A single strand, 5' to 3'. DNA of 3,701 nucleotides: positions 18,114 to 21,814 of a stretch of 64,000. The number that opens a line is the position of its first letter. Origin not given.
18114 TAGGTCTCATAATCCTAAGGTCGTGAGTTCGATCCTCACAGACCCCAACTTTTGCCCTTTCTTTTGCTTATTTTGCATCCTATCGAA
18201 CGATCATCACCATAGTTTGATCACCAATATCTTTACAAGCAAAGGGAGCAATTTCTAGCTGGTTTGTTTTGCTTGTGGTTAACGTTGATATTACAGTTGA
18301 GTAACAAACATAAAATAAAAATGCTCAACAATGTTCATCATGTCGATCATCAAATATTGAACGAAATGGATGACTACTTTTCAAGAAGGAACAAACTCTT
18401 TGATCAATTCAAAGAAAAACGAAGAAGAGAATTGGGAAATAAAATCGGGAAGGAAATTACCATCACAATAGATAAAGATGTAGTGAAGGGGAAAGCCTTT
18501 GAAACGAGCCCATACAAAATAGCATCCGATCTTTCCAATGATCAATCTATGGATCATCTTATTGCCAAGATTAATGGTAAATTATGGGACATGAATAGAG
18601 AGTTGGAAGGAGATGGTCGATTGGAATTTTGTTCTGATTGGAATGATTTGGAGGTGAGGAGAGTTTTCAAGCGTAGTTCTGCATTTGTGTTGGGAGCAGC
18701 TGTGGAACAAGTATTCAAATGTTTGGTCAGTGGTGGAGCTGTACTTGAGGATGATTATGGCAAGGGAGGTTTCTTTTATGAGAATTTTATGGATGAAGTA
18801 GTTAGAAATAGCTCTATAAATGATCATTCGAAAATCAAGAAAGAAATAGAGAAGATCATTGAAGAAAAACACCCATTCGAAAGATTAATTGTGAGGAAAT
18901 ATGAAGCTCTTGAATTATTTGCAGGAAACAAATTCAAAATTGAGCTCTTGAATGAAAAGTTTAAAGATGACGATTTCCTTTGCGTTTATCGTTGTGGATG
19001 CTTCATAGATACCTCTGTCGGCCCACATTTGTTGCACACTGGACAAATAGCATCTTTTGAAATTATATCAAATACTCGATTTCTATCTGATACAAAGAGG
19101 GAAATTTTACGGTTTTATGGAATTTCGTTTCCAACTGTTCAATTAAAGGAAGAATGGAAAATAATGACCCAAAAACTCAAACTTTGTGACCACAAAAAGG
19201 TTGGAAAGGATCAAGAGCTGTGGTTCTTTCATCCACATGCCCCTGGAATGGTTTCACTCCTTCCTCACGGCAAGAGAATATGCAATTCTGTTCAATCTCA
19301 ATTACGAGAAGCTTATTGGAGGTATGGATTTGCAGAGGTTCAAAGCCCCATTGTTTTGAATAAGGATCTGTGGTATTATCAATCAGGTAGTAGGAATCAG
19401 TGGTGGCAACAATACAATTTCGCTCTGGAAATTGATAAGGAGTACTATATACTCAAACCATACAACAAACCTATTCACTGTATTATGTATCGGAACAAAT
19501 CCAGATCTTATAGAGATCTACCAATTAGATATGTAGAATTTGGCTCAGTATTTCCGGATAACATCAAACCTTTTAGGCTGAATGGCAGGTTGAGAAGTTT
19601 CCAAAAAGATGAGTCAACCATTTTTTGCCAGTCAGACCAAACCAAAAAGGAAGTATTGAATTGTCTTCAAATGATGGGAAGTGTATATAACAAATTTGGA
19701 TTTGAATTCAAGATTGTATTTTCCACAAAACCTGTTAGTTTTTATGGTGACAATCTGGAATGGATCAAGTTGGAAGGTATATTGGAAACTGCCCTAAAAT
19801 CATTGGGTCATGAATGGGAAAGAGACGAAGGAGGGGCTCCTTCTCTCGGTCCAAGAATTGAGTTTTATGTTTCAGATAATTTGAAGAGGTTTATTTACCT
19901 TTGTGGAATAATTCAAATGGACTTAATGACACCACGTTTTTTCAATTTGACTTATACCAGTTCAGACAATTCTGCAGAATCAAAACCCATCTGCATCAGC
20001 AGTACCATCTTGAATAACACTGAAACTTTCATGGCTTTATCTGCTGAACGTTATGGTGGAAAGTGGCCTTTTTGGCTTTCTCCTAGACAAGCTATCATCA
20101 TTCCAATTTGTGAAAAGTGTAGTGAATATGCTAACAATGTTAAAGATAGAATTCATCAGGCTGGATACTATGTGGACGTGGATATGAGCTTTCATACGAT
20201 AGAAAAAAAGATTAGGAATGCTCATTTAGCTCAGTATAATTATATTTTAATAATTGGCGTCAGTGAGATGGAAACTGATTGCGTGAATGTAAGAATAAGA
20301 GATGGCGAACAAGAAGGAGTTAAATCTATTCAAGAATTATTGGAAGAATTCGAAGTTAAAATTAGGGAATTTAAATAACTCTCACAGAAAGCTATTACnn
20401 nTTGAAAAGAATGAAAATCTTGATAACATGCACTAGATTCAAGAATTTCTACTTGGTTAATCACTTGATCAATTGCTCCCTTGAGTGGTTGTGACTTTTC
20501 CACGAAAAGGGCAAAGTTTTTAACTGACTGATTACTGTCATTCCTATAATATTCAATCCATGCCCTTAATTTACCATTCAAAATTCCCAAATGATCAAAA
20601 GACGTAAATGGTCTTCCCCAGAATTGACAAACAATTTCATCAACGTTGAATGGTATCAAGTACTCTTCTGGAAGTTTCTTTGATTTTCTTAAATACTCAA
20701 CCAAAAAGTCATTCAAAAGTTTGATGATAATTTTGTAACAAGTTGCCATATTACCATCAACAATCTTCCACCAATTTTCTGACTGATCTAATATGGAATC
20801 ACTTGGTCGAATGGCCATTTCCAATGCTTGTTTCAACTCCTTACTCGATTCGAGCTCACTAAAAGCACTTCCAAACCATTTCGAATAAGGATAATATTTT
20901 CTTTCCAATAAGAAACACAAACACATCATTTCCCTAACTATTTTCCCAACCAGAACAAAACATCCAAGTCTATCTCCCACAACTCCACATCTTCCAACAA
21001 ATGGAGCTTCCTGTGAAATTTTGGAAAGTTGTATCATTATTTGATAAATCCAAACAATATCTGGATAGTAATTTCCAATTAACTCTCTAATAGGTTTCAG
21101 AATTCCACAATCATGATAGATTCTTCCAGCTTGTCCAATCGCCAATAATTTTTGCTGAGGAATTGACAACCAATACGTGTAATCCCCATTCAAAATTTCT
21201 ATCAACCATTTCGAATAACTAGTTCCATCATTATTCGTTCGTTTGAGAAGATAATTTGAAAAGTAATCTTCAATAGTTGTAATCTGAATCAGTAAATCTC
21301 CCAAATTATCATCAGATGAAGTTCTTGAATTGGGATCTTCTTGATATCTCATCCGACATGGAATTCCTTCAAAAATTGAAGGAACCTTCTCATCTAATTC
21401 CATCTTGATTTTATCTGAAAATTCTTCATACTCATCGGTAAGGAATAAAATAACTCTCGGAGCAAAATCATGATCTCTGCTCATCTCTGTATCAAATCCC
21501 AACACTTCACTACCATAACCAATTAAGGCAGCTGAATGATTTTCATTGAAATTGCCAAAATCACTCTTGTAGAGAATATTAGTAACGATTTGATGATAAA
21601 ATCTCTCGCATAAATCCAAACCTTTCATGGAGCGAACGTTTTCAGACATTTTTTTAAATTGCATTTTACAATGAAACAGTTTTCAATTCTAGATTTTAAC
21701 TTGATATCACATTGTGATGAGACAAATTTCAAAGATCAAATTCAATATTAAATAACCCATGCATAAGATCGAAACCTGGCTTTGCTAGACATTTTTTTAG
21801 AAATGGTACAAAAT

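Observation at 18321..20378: Full-length threonyl-tRNA-synthetase paralog with every catalytic ligand substituted (candidate pseudo-synthetase)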

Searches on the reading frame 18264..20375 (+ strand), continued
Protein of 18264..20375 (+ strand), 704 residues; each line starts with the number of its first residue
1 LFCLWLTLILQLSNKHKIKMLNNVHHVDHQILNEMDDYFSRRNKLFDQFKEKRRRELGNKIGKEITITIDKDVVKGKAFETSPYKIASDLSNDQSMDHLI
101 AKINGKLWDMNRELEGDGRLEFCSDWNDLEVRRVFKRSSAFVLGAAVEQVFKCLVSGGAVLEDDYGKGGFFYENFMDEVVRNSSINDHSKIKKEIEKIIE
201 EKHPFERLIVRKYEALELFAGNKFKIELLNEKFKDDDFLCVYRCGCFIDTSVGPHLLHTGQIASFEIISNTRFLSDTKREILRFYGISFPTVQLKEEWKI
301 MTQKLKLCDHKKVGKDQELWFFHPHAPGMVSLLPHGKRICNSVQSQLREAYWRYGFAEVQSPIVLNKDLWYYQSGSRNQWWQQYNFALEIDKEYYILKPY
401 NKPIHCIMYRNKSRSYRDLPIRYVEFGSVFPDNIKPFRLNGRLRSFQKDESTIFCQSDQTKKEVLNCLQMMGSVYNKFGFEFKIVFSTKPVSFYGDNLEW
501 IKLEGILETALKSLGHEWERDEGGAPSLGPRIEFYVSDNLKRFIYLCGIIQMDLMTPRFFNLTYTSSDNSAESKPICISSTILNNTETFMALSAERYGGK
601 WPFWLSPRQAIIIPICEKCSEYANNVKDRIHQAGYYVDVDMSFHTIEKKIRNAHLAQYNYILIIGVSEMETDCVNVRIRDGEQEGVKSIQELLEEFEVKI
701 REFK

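Call 72: search_protein_families(library=ncbifam, proteins=[window:18321-20375:+, P0236], max_evalue=0.001)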
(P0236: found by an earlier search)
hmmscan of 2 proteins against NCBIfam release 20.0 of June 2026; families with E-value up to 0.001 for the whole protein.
window:18321-20375:+ (685 aa): 12 families
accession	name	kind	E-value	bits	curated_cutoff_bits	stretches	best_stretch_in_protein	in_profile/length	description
TIGR00418.1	thrS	equivalog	5.5e-114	382.1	383.65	1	152-678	31-562/565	threonine--tRNA ligase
NF003068.0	PRK03991.1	equivalog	2.9e-32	111.8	484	1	276-681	184-592/613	threonine--tRNA ligase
NF008979.1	PRK12325.1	exception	3.3e-14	52.6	550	1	306-459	35-188/437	proline--tRNA ligase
TIGR00408.1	proS_fam_I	equivalog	3.7e-13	49.2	437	2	309-457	29-182/475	proline--tRNA ligase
NF006625.0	PRK09194.1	equivalog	7.1e-13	48.3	558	1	306-466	35-195/559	proline--tRNA ligase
TIGR00442.1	hisS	equivalog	8.3e-13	48.1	286.75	2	309-465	5-157/406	histidine--tRNA ligase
NF011500.0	PRK14938.1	equivalog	2.2e-10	40.1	362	1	574-678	260-364/387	Ser-tRNA(Thr) hydrolase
TIGR00409.1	proS_fam_II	equivalog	4.3e-09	35.8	306.7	1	302-466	31-195/568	proline--tRNA ligase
NF009085.0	PRK12420.1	equivalog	3e-07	30.1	540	0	590-667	340-417/426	histidine--tRNA ligase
NF003211.1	PRK04173.1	equivalog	8.3e-07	28.2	312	0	582-673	358-450/454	glycine--tRNA ligase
TIGR00389.1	glyS_dimeric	equivalog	1.7e-06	26.9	243.3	0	581-677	464-561/565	glycine--tRNA ligase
TIGR02367.1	PylS_Cterm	equivalog_domain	0.00065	19.1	178.15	0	323-483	30-180/242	pyrrolysine--tRNA(Pyl) ligase large subunit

P0236 (672 aa): 13 families
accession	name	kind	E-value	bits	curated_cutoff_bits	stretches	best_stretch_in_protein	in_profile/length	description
TIGR00418.1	thrS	equivalog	1.8e-197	657.7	383.65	1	109-656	1-554/565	threonine--tRNA ligase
NF003068.0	PRK03991.1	equivalog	6.2e-56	190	484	1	264-663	183-587/613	threonine--tRNA ligase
NF006625.0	PRK09194.1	equivalog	2.5e-24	86.1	558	2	294-425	34-165/559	proline--tRNA ligase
NF008979.1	PRK12325.1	exception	7.5e-23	81.1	550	2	296-424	36-164/437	proline--tRNA ligase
TIGR00409.1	proS_fam_II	equivalog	6.9e-20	71.4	306.7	1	291-432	31-172/568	proline--tRNA ligase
TIGR00408.1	proS_fam_I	equivalog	8.1e-19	67.9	437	2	493-654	201-368/475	proline--tRNA ligase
TIGR00389.1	glyS_dimeric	equivalog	2.3e-17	62.8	243.3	2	568-661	465-558/565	glycine--tRNA ligase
TIGR00442.1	hisS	equivalog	4.1e-16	59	286.75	2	298-458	5-162/406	histidine--tRNA ligase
NF003211.1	PRK04173.1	equivalog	2.4e-14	53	312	1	571-655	361-446/454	glycine--tRNA ligase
NF011500.0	PRK14938.1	equivalog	1.2e-10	40.9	362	1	562-665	262-364/387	Ser-tRNA(Thr) hydrolase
TIGR00414.1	serS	equivalog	1.6e-05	24.1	301.65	1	300-452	166-319/418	serine--tRNA ligase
NF002120.0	PRK00960.1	equivalog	0.00025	19.8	611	0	358-444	306-392/518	serine--tRNA ligase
NF009085.0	PRK12420.1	equivalog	0.00087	18.7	540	0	577-655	341-418/426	histidine--tRNA ligase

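Call 78: find_encoding_contigs(protein=window:18264-20375:+, flank=2000, max_places=10)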
Protein seq(704 aa) (704 aa): no gene with exactly this product is on record in the collection.

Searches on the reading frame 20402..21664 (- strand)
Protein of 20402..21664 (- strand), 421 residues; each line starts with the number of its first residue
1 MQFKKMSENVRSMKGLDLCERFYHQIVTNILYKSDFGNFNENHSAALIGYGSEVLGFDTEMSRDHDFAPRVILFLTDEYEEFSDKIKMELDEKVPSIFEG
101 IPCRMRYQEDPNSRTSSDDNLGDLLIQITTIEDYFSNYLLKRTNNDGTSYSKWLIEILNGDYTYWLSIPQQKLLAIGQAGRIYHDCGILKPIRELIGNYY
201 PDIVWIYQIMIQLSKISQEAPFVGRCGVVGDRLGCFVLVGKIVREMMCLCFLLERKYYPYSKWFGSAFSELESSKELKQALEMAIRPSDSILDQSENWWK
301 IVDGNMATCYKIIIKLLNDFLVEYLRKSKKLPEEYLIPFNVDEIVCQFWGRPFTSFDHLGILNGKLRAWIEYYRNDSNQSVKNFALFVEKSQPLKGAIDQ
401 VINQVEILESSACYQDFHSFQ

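Call 49: search_protein_families(library=pfam, proteins=[window:20402-21664:-], max_evalue=0.001)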
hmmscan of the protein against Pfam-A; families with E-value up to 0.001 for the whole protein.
window:20402-21664:- (421 aa): 1 family
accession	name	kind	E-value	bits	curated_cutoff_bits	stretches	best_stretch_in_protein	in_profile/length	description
PF13228.11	DUF4037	-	1.3e-27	96.9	22.1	1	165-264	1-101/101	Domain of unknown function (DUF4037)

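Call 52: find_homologous_proteins(query=window:20402-21664:-)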
Query window:20402-21664:- (421 aa): 1671 proteins with E <= 0.001 among 6095 candidates; the best 120 are listed.
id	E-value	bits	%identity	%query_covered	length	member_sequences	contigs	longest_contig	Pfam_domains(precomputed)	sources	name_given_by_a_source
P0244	1.4e-285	965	100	99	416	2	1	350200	PF13228.12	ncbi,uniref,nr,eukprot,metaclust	ncbi:predicted protein [Naegleria gruberi]|uniref:Predicted protein n=1 Tax=Naegleria gruberi TaxID=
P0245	7.7e-103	363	45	98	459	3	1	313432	PF13228.12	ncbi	ncbi:hypothetical protein ABK040_015414 [Willaertia magna]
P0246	2.5e-60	223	37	98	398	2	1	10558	PF13228.12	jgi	jgi:hypothetical protein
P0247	5.1e-51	192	34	95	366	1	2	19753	PF13228.12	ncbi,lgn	-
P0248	3.2e-50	190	33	97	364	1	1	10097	PF13228.12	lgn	-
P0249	7.5e-50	188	36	80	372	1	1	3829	PF13228.12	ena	-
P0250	8.8e-50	188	34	94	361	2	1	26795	PF13228.12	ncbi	ncbi:DUF4037 domain-containing protein [Patescibacteria group bacterium]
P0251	3.8e-49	186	33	97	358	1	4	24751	PF13228.12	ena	-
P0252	9.3e-49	185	34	94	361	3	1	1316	PF13228.12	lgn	-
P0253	1.2e-48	185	35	97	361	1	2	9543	PF13228.12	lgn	-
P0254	1.6e-48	184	33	96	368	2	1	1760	PF13228.12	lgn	-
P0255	1.7e-48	184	35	96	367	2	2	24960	PF13228.12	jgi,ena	jgi:hypothetical protein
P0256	2.3e-48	184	34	94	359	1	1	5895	PF13228.12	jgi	jgi:Domain of unknown function (DUF4037)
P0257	3.1e-48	183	33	96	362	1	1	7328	PF13228.12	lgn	-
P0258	3.3e-48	183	38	74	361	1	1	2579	PF13228.12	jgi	jgi:hypothetical protein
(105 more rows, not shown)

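Call 53: find_encoding_contigs(protein=P0245, flank=10000, max_places=3)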
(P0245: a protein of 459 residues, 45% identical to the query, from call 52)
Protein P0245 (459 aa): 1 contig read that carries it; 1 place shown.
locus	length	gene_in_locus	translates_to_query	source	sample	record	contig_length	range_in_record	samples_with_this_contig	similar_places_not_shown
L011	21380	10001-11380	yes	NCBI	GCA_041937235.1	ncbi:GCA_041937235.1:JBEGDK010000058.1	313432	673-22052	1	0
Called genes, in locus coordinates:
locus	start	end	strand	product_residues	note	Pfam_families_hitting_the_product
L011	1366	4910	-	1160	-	PF07974:EGF_2 (faint), PF23301:EGF_PEAR1L (faint), PF25390:WD40_RLD (faint)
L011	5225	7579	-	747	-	-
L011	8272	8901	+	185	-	-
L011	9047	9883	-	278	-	PF01754:zf-A20 (weak), PF12796:Ank_2, PF00023:Ank (faint), PF13606:Ank_3 (faint), PF13637:Ank_4 (faint)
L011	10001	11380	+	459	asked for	PF13228:DUF4037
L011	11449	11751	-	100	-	-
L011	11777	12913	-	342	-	PF12937:F-box-like (weak)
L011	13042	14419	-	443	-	PF00415:RCC1 (faint), PF25390:WD40_RLD, PF13540:RCC1_2 (faint), PF25390:WD40_RLD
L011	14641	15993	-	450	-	PF12937:F-box-like (weak)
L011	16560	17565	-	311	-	PF08127:Propeptide_C1 (weak), PF00112:Peptidase_C1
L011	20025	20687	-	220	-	-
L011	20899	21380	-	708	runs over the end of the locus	PF05327:RRN3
